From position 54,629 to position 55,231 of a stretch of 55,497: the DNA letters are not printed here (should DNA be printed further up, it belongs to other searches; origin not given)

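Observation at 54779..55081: Stand-alone YEATS-like domain with the acyl-lysine reader residues apparently intact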

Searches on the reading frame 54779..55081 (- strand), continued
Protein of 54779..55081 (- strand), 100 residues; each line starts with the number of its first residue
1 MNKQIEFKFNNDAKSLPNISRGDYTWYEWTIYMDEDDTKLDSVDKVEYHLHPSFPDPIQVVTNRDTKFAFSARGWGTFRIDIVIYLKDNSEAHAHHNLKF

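Call 24: find_related_loci(query=window:54779-55081:-, collection=genome_contigs, flank=10000)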
Query window:54779-55081:- (100 aa) in genome_contigs; peptide patterns used: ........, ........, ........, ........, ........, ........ (x = any residue, [..] = any of these).
62 stretches matched a pattern; 1 encode a relative of the query (tblastn E <= 1e-3); 1 distinct loci.
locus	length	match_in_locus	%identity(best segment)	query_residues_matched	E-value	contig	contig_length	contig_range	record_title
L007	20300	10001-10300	96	1-100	9e-66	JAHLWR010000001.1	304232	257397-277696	MAG: Candidatus Heimdallarchaeota archaeon isolate 18H4_34 NODE_5_length_304232_cov_44.916966, whole genome shotgun sequ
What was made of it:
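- Heimdallarchaeota, from the record title (call 24).
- Tried and rejected: The single-protein scan returned only the Heimdall species representative (call 24), so the distribution across named genomes could not be mapped.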

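Call 33: predict_structure(alignment_id=A2)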
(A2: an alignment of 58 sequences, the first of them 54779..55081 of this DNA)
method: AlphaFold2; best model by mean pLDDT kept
length: 100 residues; sequences in the alignment: 58
mean_pLDDT: 87.9   pTM: 0.77
mean pLDDT of the five models: 87.9, 86.7, 84.7, 83.6, 79.4
residues with pLDDT >= 90: 61; 70-90: 28; 50-70: 9; < 50: 2
segments of 3 or more residues with pLDDT < 50: none
pLDDT, mean of each block of 10 residues (from residue 1): 70 76 79 94 97 92 97 89 96 90
secondary structure, 60 per line:
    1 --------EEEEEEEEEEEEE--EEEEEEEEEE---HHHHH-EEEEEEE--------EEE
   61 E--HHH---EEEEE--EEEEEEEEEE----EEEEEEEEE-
elements in order: E9-21 E24-33 H37-41 E43-49 E58-61 E70-74 E77-86 E91-99
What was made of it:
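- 54779..55081 (-): Coding sequence of the 100-aa pYEATS-domain protein. It has no signal peptide and no other domain. AF2 pLDDT 87.9 (call 33).
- On Eukaryotic YEATS acyl-lysine readers (PF03366): The protein ends at residue 100 and the model has 7 strands (call 33).
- Checked: The AlphaFold2 model has mean pLDDT 87.9 and pTM 0.77 and is an all-beta sandwich (call 33).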

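Call 36: fold_search(model_id=the predicted structure, library=pdb)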
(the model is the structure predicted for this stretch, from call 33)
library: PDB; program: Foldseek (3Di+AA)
matches with E <= 10: 1316; with E <= 0.001: 99
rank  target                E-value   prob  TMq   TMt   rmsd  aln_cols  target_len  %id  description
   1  6min_A                6.5e-07  1.00  0.76  0.56   2.7       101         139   27  Crystal structure of Taf14 YEATS domain G82A mutant in complex with histone H3K9cr (released 2018-11-14)
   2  6miq_A                6.9e-07  1.00  0.77  0.56   3.0        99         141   29  Crystal structure of Taf14 YEATS domain in complex with histone H3K9bu (released 2018-11-14)
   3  7f4a_A                6.9e-07  1.00  0.76  0.57   4.6       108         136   27  Crystal structure of Taf14 YEATS domain in complex with H3K9bz peptide (released 2022-03-16)
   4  5d7e_A                7.7e-07  1.00  0.77  0.56   3.0        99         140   29  Crystal structure of Taf14 YEATS domain in complex with H3K9ac (released 2015-09-23)
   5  5sva_n                8.5e-07  1.00  0.77  0.40   3.0        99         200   29  Mediator-RNA Polymerase II Pre-Initiation Complex (released 2016-09-28)
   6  3qrl                  9.0e-07  1.00  0.78  0.58   2.9        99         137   29  Crystal Structure of the Taf14 YEATS domain (released 2012-02-29)
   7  5iok_A                1.6e-06  1.00  0.77  0.55   3.0        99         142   29  Crystal structure of Taf14 YEATS domain in complex with histone H3K9cr (released 2016-04-20)
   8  8ij0_A                3.2e-06  1.00  0.74  0.54   2.9        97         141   27  Crystal structure of GAS41 YEATS domain in complex with H3K9ac peptide (released 2023-11-01)
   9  5wyi_A                3.2e-06  1.00  0.70  0.51   6.2       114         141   24  The Yaf9 YEATS domain Recognizing H3K122suc Peptide (released 2018-01-17)
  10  5y8v_D                3.7e-06  1.00  0.73  0.58   2.9        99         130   29  Crystal structure of GAS41 (released 2018-04-25)
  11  5wyi_B                4.4e-06  1.00  0.71  0.53   6.2       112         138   23  The Yaf9 YEATS domain Recognizing H3K122suc Peptide (released 2018-01-17)
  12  5vna_D                5.2e-06  1.00  0.73  0.60   2.7        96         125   26  Crystal structure of human YEATS domain (released 2018-09-05)
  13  6axj_B                6.5e-06  1.00  0.71  0.51   6.4       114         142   23  Crystal structure of the Yaf9 YEATS domain bound to H3K27ac (released 2017-11-22)
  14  9x8u_B                7.2e-06  1.00  0.72  0.58   3.0        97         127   27  Crystal structure of the human GAS41 YEATS domain in complex with an acetylated YFV capsid peptide (K8ac) (released 2025-11-26)
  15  5r68_B                8.5e-06  1.00  0.75  0.58   2.7        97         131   28  XChem group deposition -- Crystal Structure of human YEATS4 in complex with FM000199e (released 2020-12-30)
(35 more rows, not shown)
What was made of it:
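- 54779..55081 (-): Foldseek top hits are all YEATS domains (call 36).
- On Eukaryotic YEATS acyl-lysine readers (PF03366): Foldseek TM 0.76-0.78 to Taf14, and all top 50 hits are YEATS domains (calls 33, 36).
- Checked: All of its top 50 Foldseek PDB hits are YEATS domains, with query-normalised TM 0.67-0.78 and 0.76-0.78 for Taf14 (call 36).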

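Call 37: search_protein_families(library=pfam, proteins=[P0029, P0036, P0038, P0039, P0040, P0045, P0050, P0051, P0053, P0062], max_evalue=0.001)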
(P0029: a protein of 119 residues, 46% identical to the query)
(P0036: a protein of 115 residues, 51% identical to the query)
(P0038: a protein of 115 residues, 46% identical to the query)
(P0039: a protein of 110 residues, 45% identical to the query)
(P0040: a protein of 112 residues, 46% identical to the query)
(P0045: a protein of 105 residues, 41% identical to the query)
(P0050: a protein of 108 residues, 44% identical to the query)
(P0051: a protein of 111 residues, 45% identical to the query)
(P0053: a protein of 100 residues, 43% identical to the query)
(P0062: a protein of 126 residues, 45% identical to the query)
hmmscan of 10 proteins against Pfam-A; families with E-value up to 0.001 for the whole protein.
P0029 (119 aa): 2 families
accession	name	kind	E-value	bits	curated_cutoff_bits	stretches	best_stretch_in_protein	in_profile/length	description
PF20305.4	pYEATS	-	3.6e-21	75.3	26.9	1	21-93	1-73/73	prokaryotic YEATS domain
PF03366.22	YEATS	-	4.4e-14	52.6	22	1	22-95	5-79/80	YEATS family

P0036 (115 aa): 2 families
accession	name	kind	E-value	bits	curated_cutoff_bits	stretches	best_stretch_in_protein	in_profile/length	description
PF20305.4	pYEATS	-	1.1e-20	73.7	26.9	1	35-107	1-73/73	prokaryotic YEATS domain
PF03366.22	YEATS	-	1.4e-13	51.1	22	1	34-109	3-79/80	YEATS family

P0038 (115 aa): 2 families
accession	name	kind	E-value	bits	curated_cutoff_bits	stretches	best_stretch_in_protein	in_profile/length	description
PF20305.4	pYEATS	-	8e-22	77.4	26.9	1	29-101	1-73/73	prokaryotic YEATS domain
PF03366.22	YEATS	-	2.9e-15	56.4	22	1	29-103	4-79/80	YEATS family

P0039 (110 aa): 2 families
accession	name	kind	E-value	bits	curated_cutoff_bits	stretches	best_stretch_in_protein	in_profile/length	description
PF20305.4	pYEATS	-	1.2e-16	60.7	26.9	1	25-97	1-72/73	prokaryotic YEATS domain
PF03366.22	YEATS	-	6.6e-13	48.9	22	1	25-100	4-79/80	YEATS family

P0040 (112 aa): 2 families
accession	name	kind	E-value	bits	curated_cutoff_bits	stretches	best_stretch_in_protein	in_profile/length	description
PF20305.4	pYEATS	-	1.7e-18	66.7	26.9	1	21-89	1-67/73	prokaryotic YEATS domain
PF03366.22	YEATS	-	2e-14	53.8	22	1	20-97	3-79/80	YEATS family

P0045 (105 aa): 2 families
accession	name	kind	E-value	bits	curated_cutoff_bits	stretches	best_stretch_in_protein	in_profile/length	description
PF20305.4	pYEATS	-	5.7e-26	90.7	26.9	1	25-96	1-72/73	prokaryotic YEATS domain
PF03366.22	YEATS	-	1.5e-16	60.5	22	1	24-98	3-78/80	YEATS family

P0050 (108 aa): 2 families
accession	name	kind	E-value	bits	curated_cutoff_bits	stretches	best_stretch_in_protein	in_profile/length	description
PF20305.4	pYEATS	-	1.9e-18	66.6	26.9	1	30-102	1-73/73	prokaryotic YEATS domain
PF03366.22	YEATS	-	6.5e-15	55.3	22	1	29-104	3-79/80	YEATS family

P0051 (111 aa): 2 families
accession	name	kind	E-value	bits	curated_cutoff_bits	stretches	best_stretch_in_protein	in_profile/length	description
PF20305.4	pYEATS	-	1.6e-18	66.8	26.9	1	29-100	1-72/73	prokaryotic YEATS domain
PF03366.22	YEATS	-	5.4e-14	52.4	22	1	31-103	6-79/80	YEATS family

P0053 (100 aa): 2 families
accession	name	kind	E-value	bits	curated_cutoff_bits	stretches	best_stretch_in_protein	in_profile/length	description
PF20305.4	pYEATS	-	5.1e-23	81.2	26.9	1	21-93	1-73/73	prokaryotic YEATS domain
PF03366.22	YEATS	-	2.2e-14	53.6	22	1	20-95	3-79/80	YEATS family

P0062 (126 aa): 2 families
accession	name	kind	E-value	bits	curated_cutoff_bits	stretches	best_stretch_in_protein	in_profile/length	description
PF20305.4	pYEATS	-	2e-24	85.7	26.9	1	31-103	1-72/73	prokaryotic YEATS domain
PF03366.22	YEATS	-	3.1e-16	59.5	22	1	32-106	5-79/80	YEATS family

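Call 38: search_protein_families(library=pfam, proteins=[P0022, P0046, P0055, P0060, P0061, P0063, P0068, P0069, P0075, P0107], max_evalue=0.001)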
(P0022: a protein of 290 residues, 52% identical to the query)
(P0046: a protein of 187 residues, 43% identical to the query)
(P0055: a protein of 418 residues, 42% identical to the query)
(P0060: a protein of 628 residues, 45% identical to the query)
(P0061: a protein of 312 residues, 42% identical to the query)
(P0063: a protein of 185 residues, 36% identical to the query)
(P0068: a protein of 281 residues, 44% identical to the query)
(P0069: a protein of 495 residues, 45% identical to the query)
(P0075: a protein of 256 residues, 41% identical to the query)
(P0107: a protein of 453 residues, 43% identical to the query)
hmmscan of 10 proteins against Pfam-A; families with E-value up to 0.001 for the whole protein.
P0022 (290 aa): 6 families
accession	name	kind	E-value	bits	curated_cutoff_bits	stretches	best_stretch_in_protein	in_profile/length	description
PF00805.28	Pentapeptide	-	9.5e-29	99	20.2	4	140-178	1-39/40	Pentapeptide repeats (8 copies)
PF20305.4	pYEATS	-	1.4e-20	73.3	26.9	1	21-86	1-66/73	prokaryotic YEATS domain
PF13599.13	Pentapeptide_4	-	4e-14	52.9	38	2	115-172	21-78/78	Pentapeptide repeat region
PF03366.22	YEATS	-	1.9e-11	44.2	22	1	20-91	3-75/80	YEATS family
PF25296.1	Decapeptide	-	7.3e-05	23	45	0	134-177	14-57/74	Decapeptide repeat region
PF13576.12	Pentapeptide_3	-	0.00019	22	27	0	213-253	2-44/48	Pentapeptide repeats (9 copies)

P0046 (187 aa): 2 families
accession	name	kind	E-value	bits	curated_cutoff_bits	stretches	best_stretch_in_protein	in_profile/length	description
PF20305.4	pYEATS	-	4e-19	68.7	26.9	1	24-95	1-72/73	prokaryotic YEATS domain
PF03366.22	YEATS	-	8.3e-16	58.2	22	1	23-98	3-79/80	YEATS family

P0055 (418 aa): 2 families
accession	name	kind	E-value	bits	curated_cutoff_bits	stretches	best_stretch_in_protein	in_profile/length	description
PF20305.4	pYEATS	-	4.2e-20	71.9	26.9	1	218-290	1-73/73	prokaryotic YEATS domain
PF03366.22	YEATS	-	1e-12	48.2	22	1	218-292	4-79/80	YEATS family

P0060 (628 aa): 2 families
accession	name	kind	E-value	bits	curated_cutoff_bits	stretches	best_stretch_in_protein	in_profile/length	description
PF20305.4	pYEATS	-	3.8e-20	72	26.9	1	25-97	1-73/73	prokaryotic YEATS domain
PF03366.22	YEATS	-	2.2e-13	50.4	22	1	25-99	4-79/80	YEATS family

P0061 (312 aa): 16 families
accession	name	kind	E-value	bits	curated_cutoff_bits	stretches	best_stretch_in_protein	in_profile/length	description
PF13424.12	TPR_12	-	5.3e-27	94.3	30.1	2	140-207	7-76/77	Tetratricopeptide repeat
PF07719.23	TPR_2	-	2.3e-22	77.6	27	0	257-285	2-30/34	Tetratricopeptide repeat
PF20305.4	pYEATS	-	5.4e-18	65.1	26.9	1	21-91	1-72/73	prokaryotic YEATS domain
PF00515.34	TPR_1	-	1.3e-15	56.9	27.8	1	176-205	1-30/34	Tetratricopeptide repeat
PF13374.12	TPR_10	-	2.8e-14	53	27.5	0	258-285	4-31/42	Tetratricopeptide repeat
PF13176.12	TPR_7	-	9.5e-13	47.6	27.9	0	258-292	1-35/36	Tetratricopeptide repeat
PF03366.22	YEATS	-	3.4e-12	46.6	22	1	20-94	3-79/80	YEATS family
PF13428.12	TPR_14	-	8.3e-10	38.8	23.5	0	99-132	4-37/44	Tetratricopeptide repeat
PF13181.12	TPR_8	-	9.6e-10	38.3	25.7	0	218-244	3-29/34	Tetratricopeptide repeat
PF13174.12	TPR_6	-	7.1e-09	36.2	26.3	0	178-204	2-28/33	Tetratricopeptide repeat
PF13432.12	TPR_16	-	1.3e-07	32.4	32.7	0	141-205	2-60/65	Tetratricopeptide repeat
PF14938.12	SNAP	-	1.3e-06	28.6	25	1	148-241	86-180/282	Soluble NSF attachment protein, SNAP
PF04212.24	MIT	-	3.4e-06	27.5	30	0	175-206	3-34/66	MIT (microtubule interacting and transport) domain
PF14559.12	TPR_19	-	1.2e-05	26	25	0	107-161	2-50/68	Tetratricopeptide repeat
PF17874.7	TPR_MalT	-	1.3e-05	25.1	45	0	189-287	14-111/336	MalT-like TPR region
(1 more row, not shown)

P0063 (185 aa): 2 families
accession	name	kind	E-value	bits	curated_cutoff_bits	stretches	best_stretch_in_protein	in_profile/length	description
PF20305.4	pYEATS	-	5.1e-20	71.6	26.9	1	23-94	1-72/73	prokaryotic YEATS domain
PF03366.22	YEATS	-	1.2e-14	54.4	22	1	22-97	3-79/80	YEATS family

P0068 (281 aa): 2 families
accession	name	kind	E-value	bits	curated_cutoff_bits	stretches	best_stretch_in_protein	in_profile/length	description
PF20305.4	pYEATS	-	4.4e-18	65.4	26.9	1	202-267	1-66/73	prokaryotic YEATS domain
PF03366.22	YEATS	-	7.8e-14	51.8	22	1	202-276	4-78/80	YEATS family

P0069 (495 aa): 3 families
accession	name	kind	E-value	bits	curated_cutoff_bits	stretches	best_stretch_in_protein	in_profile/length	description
PF20305.4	pYEATS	-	2.2e-24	85.6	26.9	1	421-492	1-72/73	prokaryotic YEATS domain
PF00656.27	Peptidase_C14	-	5.2e-20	72.6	21.4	1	58-303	1-221/233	Caspase domain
PF03366.22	YEATS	-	6.1e-15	55.4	22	1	421-495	4-79/80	YEATS family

P0075 (256 aa): 2 families
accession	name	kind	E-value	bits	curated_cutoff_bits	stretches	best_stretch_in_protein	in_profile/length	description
PF20305.4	pYEATS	-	1.3e-20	73.5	26.9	1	43-115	1-73/73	prokaryotic YEATS domain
PF03366.22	YEATS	-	3.3e-12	46.6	22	1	42-117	3-79/80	YEATS family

P0107 (453 aa): 3 families
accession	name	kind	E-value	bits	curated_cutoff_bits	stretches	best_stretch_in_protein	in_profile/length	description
PF20305.4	pYEATS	-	1.3e-23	83.1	26.9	1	17-88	1-72/73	prokaryotic YEATS domain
PF01734.28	Patatin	-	1.3e-17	65.1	27.7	1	130-331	9-190/191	Patatin-like phospholipase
PF03366.22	YEATS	-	4.1e-11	43.1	22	1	18-91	5-79/80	YEATS family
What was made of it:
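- The query's Pfam scores are typical of 20 other pYEATS proteins (calls 37, 38). Fusions to caspase and patatin (call 38).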

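Call 39: list_cluster_members(proteins=[P0029, P0036, P0038, P0039, P0040, P0050, P0051, P0062, P0022, P0028])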
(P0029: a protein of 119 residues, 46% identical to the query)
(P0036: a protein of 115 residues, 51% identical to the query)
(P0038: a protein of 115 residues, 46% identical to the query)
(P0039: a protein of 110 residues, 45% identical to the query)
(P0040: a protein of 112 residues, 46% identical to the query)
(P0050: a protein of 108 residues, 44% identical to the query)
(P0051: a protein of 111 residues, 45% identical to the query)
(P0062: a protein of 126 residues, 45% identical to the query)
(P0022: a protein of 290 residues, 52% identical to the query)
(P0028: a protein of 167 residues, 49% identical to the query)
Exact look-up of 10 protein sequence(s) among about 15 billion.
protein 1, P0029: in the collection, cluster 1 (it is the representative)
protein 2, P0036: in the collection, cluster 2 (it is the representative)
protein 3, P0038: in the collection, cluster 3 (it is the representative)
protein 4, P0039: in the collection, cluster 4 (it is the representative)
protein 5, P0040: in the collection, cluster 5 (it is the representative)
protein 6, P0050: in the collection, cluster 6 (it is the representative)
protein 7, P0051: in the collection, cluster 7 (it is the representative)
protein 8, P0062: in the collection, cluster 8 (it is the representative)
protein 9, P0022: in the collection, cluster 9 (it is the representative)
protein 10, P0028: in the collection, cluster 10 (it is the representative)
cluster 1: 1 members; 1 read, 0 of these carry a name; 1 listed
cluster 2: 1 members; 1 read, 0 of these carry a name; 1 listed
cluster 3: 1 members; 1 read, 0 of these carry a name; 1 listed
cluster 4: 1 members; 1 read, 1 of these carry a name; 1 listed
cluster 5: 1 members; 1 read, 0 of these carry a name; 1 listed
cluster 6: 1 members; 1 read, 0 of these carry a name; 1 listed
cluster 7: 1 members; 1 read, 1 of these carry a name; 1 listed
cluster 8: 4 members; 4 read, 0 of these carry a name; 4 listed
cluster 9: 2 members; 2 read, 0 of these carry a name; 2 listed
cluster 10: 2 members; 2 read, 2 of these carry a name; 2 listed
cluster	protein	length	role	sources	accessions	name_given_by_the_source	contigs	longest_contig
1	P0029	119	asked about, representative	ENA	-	-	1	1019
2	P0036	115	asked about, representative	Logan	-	-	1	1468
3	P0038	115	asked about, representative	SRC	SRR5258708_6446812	-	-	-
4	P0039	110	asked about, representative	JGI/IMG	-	transcription initiation factor IIF auxiliary subunit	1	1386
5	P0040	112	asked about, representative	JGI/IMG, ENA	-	-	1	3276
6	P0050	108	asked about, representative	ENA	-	-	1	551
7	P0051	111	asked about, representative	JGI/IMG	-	transcription initiation factor IIF auxiliary subunit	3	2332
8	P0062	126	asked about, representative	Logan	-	-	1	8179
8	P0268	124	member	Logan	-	-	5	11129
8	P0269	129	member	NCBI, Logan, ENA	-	-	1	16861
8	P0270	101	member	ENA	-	-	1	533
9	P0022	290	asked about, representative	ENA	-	-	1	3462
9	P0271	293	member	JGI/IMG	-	-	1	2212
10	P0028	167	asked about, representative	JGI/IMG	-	peptidoglycan hydrolase-like protein with peptidoglycan-binding domain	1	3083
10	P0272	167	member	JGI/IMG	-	peptidoglycan hydrolase-like protein with peptidoglycan-binding domain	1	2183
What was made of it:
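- Tried and rejected: Cluster look-ups of the ten closest relatives gave no organism names (call 39).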

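Call 40: search_protein_families(library=pfam, proteins=[L002:9483-10004:+, L002:8277-9326:+, L002:7705-8223:-], max_evalue=1)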
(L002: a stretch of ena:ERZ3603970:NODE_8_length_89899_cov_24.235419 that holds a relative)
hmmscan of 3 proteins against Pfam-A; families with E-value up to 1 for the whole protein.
L002:9483-10004:+ (173 aa): 0 families

L002:8277-9326:+ (349 aa): 8 families
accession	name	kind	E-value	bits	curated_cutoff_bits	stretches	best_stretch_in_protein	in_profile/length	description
PF01636.29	APH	-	2.6e-18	67.1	23.2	1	55-265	22-226/239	Phosphotransferase enzyme family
PF01163.29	RIO1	-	7.1e-08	32.7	22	2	201-234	117-149/187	RIO domain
PF19974.5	TCAD9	-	0.00024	20.8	40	1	206-247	295-336/429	Ternary complex associated domain 9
PF00069.31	Pkinase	-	0.0005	20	31.7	1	205-237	114-146/263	Protein kinase domain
PF06293.20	Kdo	-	0.00077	19.4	21.3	1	206-235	135-168/207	Lipopolysaccharide kinase (Kdo/WaaP) family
PF07914.17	DUF1679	-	0.0083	15.5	24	1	155-256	214-321/414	Uncharacterized oxidoreductase dhs-27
PF02958.26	EcKL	-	0.13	12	22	1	203-271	209-284/294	Ecdysteroid kinase-like family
PF22101.1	HSD_C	-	0.18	12.4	27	0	306-327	48-69/73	Homoserine dehydrogenase C-terminal domain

L002:7705-8223:- (172 aa): 2 families
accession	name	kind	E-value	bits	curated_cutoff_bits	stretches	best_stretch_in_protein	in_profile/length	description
PF01035.26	DNA_binding_1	-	5.1e-23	81.1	27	1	90-167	5-80/81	6-O-methylguanine DNA methyltransferase, DNA binding domain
PF09671.16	Spore_GerQ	-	0.033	14.6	25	1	20-86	12-72/76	Spore coat protein (Spore_GerQ)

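Call 41: search_protein_families(library=padloc, proteins=[L002:9483-10004:+, window:54779-55081:-], max_evalue=0.01)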
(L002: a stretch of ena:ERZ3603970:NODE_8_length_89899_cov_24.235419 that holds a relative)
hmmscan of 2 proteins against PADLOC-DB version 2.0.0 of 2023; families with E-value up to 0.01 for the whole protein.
L002:9483-10004:+ (173 aa): 0 families

window:54779-55081:- (100 aa): 1 family
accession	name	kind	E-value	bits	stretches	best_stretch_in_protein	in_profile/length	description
PDLC00276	PtuA1|PtuA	-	0.0084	13.5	0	29-54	84-112/239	AAA ATPase domain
